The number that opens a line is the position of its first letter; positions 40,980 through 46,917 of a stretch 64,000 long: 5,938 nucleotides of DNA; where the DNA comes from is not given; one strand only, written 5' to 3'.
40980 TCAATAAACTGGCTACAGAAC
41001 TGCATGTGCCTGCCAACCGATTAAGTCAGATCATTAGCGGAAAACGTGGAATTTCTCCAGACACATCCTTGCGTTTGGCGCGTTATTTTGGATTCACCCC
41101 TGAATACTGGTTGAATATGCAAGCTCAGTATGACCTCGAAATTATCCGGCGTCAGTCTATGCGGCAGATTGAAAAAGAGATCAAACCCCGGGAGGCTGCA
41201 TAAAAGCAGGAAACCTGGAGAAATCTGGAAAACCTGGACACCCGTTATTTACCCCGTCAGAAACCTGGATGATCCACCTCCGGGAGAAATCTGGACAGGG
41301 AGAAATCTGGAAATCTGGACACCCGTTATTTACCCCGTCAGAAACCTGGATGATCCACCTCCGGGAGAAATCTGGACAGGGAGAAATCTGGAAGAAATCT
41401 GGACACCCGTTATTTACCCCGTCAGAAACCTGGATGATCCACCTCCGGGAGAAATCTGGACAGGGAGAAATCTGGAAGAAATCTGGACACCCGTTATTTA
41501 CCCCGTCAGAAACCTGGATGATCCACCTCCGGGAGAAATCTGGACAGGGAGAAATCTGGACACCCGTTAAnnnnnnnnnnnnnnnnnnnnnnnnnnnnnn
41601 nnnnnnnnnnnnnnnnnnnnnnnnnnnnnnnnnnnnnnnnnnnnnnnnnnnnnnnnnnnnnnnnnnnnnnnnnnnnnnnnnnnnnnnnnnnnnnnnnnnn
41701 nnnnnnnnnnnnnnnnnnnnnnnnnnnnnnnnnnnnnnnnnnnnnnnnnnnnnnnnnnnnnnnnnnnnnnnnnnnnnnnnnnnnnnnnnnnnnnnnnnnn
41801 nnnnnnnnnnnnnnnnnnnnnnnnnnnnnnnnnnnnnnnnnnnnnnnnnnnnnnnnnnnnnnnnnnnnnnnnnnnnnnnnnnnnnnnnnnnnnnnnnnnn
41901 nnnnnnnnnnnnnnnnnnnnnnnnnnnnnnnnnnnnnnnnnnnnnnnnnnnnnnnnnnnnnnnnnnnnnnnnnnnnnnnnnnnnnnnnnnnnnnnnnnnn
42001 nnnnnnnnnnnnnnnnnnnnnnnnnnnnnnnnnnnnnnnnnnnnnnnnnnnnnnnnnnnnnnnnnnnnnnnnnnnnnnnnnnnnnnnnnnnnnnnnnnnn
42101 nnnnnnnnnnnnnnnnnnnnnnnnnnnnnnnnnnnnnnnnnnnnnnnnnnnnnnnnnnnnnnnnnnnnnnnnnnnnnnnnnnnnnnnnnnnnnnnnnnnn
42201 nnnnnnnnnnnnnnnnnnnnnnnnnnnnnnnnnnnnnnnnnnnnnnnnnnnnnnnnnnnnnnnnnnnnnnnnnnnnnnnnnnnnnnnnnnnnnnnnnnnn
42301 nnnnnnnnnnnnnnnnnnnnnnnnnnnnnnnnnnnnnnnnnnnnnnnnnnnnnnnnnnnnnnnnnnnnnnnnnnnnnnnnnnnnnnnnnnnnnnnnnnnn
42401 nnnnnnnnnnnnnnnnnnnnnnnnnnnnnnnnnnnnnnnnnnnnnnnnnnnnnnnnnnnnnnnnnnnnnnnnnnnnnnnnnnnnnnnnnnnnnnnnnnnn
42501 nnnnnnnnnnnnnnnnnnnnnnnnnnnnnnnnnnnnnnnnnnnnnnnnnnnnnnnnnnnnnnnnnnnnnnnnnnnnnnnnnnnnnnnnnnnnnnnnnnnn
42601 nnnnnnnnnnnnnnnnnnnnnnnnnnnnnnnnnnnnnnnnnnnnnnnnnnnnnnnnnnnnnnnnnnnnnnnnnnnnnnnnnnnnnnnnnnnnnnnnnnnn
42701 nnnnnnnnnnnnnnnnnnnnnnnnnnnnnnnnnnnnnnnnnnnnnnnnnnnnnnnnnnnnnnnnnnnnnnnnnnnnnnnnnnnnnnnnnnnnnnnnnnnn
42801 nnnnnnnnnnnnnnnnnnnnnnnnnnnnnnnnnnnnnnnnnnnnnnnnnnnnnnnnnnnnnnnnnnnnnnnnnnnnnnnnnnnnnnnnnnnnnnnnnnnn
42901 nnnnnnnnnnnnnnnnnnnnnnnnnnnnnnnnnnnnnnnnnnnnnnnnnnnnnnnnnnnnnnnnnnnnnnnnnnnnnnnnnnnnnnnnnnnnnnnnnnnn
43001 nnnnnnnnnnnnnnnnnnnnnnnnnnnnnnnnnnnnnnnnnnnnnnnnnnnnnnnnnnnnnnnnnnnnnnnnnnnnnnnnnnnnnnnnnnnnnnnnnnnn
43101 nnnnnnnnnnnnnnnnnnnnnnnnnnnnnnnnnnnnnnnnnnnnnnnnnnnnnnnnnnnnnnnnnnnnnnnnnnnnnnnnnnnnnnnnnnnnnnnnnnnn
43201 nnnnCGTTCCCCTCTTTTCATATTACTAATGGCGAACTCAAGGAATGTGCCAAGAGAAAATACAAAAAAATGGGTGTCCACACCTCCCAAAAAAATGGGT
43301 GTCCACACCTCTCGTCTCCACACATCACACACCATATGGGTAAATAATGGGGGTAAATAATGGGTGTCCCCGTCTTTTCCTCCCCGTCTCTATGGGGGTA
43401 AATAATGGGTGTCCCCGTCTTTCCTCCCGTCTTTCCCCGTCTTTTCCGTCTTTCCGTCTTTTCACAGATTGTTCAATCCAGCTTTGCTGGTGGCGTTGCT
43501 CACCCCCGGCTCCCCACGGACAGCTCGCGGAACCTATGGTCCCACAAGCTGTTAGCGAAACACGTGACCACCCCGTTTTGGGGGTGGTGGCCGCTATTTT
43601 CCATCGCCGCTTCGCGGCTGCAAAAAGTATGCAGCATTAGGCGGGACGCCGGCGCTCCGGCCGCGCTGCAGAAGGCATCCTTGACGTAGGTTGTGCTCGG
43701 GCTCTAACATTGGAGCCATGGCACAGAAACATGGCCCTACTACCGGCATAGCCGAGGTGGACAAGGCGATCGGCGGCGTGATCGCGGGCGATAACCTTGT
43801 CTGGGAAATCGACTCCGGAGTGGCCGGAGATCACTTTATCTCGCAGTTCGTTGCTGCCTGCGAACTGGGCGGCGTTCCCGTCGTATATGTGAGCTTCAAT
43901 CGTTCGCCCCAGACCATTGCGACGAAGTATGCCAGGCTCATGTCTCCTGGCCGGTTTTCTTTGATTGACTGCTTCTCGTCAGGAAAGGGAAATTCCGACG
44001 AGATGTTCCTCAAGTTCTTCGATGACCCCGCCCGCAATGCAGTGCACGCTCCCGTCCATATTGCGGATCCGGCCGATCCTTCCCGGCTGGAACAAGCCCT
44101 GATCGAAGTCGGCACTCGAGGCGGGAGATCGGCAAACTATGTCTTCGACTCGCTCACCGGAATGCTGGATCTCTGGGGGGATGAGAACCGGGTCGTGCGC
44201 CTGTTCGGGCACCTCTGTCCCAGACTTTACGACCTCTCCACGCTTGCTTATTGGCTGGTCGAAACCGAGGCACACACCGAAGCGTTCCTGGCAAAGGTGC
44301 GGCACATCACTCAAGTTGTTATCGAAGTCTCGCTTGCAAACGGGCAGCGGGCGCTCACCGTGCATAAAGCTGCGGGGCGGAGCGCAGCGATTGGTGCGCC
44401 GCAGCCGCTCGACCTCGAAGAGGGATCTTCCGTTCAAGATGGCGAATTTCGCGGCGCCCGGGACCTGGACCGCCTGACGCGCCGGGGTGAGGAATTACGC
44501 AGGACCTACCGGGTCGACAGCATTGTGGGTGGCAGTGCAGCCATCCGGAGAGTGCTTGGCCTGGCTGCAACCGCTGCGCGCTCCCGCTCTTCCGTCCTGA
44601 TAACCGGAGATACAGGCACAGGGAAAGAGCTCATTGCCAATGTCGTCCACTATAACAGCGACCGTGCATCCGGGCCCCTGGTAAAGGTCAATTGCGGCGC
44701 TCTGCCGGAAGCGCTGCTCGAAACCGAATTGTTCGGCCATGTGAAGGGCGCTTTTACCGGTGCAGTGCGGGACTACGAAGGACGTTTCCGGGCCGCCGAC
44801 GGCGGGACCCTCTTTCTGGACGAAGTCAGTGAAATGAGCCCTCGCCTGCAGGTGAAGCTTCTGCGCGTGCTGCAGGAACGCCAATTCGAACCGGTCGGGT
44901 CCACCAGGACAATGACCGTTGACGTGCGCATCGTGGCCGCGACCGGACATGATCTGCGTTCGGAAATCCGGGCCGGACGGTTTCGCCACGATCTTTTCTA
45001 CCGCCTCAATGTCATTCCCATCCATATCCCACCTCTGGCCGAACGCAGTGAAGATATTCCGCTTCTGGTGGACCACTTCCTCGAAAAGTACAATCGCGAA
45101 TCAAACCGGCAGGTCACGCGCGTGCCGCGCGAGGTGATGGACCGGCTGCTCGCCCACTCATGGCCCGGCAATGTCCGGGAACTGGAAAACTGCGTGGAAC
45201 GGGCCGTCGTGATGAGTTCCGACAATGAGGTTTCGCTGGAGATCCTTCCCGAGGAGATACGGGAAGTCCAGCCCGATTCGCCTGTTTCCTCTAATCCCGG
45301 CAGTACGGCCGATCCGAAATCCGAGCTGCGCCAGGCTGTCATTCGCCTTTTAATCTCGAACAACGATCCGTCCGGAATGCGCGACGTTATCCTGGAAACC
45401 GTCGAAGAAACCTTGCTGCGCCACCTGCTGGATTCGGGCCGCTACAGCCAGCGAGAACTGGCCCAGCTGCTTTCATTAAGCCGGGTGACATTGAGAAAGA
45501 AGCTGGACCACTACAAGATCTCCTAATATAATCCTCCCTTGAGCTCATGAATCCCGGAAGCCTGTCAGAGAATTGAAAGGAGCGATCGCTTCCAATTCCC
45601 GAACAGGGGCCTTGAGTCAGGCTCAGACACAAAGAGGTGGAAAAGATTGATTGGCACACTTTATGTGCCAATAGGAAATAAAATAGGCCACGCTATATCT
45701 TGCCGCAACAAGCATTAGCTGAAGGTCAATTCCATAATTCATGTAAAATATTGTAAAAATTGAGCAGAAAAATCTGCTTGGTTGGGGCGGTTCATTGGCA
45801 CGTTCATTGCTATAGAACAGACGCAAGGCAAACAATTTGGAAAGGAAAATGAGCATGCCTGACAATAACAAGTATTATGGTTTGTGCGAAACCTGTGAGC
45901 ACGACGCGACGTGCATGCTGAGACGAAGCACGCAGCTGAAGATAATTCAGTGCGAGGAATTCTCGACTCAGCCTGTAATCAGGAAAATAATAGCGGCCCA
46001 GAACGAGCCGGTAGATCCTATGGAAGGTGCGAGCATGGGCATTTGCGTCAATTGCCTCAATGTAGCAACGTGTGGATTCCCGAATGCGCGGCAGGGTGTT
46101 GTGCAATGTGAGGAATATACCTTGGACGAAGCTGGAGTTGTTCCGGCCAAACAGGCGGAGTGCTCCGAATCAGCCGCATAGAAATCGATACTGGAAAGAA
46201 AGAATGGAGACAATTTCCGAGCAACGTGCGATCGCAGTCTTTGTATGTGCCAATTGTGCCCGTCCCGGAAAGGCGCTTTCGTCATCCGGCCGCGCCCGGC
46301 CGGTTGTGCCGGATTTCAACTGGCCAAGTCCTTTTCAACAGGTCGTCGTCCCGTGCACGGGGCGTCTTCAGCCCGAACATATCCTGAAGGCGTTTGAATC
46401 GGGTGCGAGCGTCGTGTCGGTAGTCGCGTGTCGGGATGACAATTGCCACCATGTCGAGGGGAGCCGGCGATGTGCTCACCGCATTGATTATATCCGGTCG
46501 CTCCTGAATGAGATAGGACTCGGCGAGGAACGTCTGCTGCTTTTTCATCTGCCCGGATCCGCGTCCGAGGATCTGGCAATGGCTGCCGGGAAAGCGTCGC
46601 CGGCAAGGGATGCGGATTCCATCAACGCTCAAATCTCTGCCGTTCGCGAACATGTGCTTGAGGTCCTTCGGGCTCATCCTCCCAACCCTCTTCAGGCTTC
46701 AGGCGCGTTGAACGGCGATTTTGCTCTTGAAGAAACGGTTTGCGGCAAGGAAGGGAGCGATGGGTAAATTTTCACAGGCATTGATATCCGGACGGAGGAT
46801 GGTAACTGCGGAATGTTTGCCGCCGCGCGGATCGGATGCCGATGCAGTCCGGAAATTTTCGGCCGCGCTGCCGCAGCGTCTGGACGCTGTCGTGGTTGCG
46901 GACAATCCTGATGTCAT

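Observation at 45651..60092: Sigma-54-driven operon pairing a second MetF/MetV/HdrA/MvhD set with split glutamate synthase (GltB) modules in place of HdrBC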

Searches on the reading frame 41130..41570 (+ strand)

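Call 69: search_protein_families(library=pfam, proteins=[window:41130-41570:+], max_evalue=0.0001)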
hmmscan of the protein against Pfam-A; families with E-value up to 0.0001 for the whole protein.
window:41130-41570:+ (146 aa): 1 family
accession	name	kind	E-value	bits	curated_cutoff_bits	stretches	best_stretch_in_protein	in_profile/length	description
PF00816.26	Histone_HNS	-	4.1e-05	23.7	25.6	0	47-58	5-16/38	H-NS histone C-terminal domain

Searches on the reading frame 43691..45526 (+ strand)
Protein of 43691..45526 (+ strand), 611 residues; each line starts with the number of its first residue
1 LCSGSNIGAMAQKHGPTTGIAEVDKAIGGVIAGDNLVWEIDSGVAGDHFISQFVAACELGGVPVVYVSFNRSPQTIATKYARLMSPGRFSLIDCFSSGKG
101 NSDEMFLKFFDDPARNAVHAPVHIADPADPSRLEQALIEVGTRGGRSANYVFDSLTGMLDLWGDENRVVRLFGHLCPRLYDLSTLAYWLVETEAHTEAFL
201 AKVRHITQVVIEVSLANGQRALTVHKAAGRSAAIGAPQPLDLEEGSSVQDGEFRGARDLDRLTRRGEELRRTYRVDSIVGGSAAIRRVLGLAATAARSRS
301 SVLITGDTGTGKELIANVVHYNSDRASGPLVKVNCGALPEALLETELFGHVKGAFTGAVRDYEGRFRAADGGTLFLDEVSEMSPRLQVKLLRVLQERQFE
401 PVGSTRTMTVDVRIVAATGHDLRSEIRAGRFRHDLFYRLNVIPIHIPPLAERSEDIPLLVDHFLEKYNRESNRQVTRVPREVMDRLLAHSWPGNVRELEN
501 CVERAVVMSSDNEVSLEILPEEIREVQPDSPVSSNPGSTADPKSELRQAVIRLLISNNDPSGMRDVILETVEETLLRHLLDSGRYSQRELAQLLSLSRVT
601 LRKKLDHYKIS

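Call 3: search_protein_families(library=pfam, proteins=[window:43691-45526:+], max_evalue=0.01)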
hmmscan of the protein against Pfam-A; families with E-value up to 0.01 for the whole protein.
window:43691-45526:+ (611 aa): 9 families
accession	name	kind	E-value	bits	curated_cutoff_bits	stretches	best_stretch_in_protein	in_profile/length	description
PF00158.32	Sigma54_activat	-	4.5e-68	228.6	20.2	1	278-445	1-168/168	Sigma-54 interaction domain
PF25601.1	AAA_lid_14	-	1.8e-29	101.8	27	1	451-531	2-82/87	AAA+ ATPase lid domain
PF14532.12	Sigma54_activ_2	-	3.6e-20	73.1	25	1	280-449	2-138/138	Sigma-54 interaction domain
PF07728.20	AAA_5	-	1.2e-06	29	22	1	302-417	2-120/139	AAA domain (dynein-related subfamily)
PF02954.25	HTH_8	-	8.5e-05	22.6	22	1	568-608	2-42/42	Bacterial regulatory protein, Fis family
PF06745.19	ATPase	-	0.0004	20.3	26.6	0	18-186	3-158/231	KaiC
PF13191.12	AAA_16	-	0.0024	18.8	32.6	0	282-354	6-85/167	AAA ATPase domain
PF01078.27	Mg_chelatase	-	0.0035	17.2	20.3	0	361-392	97-128/207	Magnesium chelatase, subunit ChlI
PF00004.35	AAA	-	0.006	17.5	21.2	0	302-435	1-127/131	ATPase family associated with various cellular activities (AAA)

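Call 25: search_protein_families(library=ncbifam, proteins=[window:43691-45526:+], max_evalue=0.001)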
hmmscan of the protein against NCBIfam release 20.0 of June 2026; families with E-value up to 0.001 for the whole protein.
window:43691-45526:+ (611 aa): 29 families (the best 25 are shown)
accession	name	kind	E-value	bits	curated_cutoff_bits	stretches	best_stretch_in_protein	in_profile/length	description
TIGR01817.1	nifA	equivalog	1.6e-110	370.4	528.85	1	266-530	186-449/534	nif-specific transcriptional activator NifA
NF008469.0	PRK11361.1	equivalog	9.2e-103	344.4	714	1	267-547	134-415/461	acetoacetate metabolism transcriptional regulator AtoC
TIGR01818.1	ntrC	equivalog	5.9e-100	335.2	558.6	1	223-606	84-461/463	nitrogen regulation protein NR(I)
NF038308.1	RNA_repair_RtcR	equivalog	2.1e-99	333.8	650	1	234-606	138-509/530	RNA repair transcriptional activator RtcR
NF003451.0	PRK05022.1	equivalog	4.8e-96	322.5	476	1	272-603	186-503/512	nitric oxide reductase transcriptional regulator NorR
NF041552.1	TF_PrdR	equivalog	9.9e-93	311.4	795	1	272-609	264-577/577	sigma-54 dependent transcriptional regulator PrdR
NF050807.1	TransRegFlbDCaul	equivalog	7.3e-92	308.6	750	1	279-609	121-439/454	sigma-54-dependent transcriptional regulator FlbD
NF007689.0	PRK10365.1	equivalog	1.2e-87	294.6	760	1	277-525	140-388/441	sigma-54-dependent response regulator transcription factor ZraR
TIGR02915.1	PEP_resp_reg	equivalog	3.1e-84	283.4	502.6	1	258-517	121-380/445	PEP-CTERM-box response regulator transcription factor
NF011958.0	PRK15429.1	equivalog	4.6e-84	283.3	830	1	277-558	380-657/692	formate hydrogenlyase transcriptional activator FlhA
NF011695.0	PRK15115.1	equivalog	4.9e-84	282.6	763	1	276-515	135-374/445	two-component system response regulator GlrR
NF041946.1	LuxO_transreg_Vib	equivalog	5.1e-84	282.7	800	1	274-608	131-460/463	quorum-sensing sigma-54 dependent transcriptional regulator LuxO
NF041906.1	V4R_TF_MobR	exception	3.5e-83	279.9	999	1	272-605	228-541/544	phenol degradation transcriptional regulator MobR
TIGR02974.1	phageshock_pspF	equivalog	5e-82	275.8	443.55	1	279-608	2-336/336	phage shock protein operon transcriptional activator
TIGR02329.1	propionate_PrpR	equivalog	3.5e-80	270.1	499.2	1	262-552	199-492/526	propionate catabolism operon regulatory protein PrpR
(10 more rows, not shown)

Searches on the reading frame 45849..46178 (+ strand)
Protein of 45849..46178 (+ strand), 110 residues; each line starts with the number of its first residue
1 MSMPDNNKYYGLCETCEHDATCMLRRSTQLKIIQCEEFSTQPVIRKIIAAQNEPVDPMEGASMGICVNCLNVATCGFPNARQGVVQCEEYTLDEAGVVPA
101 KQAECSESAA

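Call 11: search_protein_families(library=pfam, proteins=[window:45849-46178:+], max_evalue=0.001)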
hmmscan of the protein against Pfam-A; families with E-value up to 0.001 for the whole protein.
seq(110 aa): 0 families

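Call 25: search_protein_families(library=ncbifam, proteins=[window:45849-46178:+], max_evalue=0.001)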
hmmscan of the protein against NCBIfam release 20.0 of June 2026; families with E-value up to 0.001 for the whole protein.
seq(110 aa): 0 families

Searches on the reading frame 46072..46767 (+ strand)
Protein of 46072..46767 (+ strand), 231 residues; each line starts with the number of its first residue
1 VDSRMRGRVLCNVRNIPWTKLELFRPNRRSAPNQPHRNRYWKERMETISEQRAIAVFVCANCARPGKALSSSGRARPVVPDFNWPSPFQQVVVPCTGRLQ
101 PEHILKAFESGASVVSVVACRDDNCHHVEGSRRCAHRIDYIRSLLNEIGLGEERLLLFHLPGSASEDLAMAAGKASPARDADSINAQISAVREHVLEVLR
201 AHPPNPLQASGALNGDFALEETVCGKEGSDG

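Call 3: search_protein_families(library=pfam, proteins=[window:46072-46767:+], max_evalue=0.01)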
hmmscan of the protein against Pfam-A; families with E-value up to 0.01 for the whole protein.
window:46072-46767:+ (231 aa): 1 family
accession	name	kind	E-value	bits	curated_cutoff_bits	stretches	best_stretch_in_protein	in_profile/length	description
PF02662.21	FlpD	-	4.1e-24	85.4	22.3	1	54-170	1-110/123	Methyl-viologen-reducing hydrogenase, delta subunit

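Call 25: search_protein_families(library=ncbifam, proteins=[window:46204-46767:+], max_evalue=0.001)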
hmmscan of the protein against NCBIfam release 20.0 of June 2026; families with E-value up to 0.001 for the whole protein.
window:46204-46767:+ (187 aa): 2 families
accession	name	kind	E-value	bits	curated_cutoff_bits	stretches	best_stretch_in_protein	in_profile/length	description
NF045873.1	F420_non_VhuD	exception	3e-17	62.9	215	1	9-127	3-114/132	F420-non-reducing hydrogenase iron-sulfur subunit VhuD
NF040770.1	hetero_SS_HdrA2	exception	4.1e-16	58.2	1100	1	5-126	645-759/777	CoB-CoM heterodisulfide reductase HdrA2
